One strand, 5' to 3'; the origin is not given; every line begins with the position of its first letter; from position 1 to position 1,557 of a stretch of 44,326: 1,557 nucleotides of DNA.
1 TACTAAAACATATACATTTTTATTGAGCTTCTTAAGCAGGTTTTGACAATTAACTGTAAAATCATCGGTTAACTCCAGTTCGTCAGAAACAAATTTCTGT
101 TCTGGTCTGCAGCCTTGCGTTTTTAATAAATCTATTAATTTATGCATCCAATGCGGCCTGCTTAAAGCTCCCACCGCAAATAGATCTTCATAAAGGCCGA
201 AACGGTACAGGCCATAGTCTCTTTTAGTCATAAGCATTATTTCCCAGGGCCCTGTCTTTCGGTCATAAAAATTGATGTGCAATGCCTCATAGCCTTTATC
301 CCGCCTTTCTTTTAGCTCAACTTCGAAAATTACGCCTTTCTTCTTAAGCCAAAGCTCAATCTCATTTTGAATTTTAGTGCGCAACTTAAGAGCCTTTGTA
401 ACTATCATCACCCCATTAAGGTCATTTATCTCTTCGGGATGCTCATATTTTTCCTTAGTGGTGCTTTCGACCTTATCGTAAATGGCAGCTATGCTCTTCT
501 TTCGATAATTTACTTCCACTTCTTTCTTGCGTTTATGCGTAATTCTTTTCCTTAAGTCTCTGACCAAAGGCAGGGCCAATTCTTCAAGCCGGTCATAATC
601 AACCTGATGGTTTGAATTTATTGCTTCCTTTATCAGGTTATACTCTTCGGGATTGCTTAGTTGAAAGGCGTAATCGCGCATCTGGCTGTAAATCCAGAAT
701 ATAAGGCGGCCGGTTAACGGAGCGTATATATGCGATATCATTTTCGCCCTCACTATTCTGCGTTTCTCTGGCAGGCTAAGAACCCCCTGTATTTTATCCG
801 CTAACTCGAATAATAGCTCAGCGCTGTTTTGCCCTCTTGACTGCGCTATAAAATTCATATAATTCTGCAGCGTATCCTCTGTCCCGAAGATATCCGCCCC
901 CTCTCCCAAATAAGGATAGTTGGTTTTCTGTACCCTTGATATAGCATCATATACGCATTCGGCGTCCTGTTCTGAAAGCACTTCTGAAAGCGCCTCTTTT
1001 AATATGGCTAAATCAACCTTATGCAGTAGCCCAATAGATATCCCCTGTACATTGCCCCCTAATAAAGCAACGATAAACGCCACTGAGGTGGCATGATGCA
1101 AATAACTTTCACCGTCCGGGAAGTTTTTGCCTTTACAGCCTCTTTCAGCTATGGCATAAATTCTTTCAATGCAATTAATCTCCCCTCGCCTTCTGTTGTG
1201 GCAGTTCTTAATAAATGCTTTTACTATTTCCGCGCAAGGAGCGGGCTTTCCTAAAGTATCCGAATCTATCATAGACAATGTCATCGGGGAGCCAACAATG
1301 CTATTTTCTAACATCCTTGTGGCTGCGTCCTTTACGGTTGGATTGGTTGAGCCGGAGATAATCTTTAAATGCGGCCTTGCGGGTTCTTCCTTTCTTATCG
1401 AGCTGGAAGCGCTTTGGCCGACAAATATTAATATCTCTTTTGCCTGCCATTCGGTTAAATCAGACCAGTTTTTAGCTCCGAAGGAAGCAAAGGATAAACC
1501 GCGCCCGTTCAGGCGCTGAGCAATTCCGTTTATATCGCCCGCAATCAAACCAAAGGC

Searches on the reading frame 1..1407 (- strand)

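Call 18: search_protein_families(library=pfam, proteins=[window:1-1407:-], max_evalue=0.001)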
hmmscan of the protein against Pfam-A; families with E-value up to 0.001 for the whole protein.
window:1-1407:- (469 aa): 2 families
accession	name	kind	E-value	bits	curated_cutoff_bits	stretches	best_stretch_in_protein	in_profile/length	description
PF13328.12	HD_4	-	1.2e-06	28.7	27.2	1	85-235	3-153/156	HD domain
PF04607.23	RelA_SpoT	-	3.4e-06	27.7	27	1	302-396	2-93/113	Region found in RelA / SpoT proteins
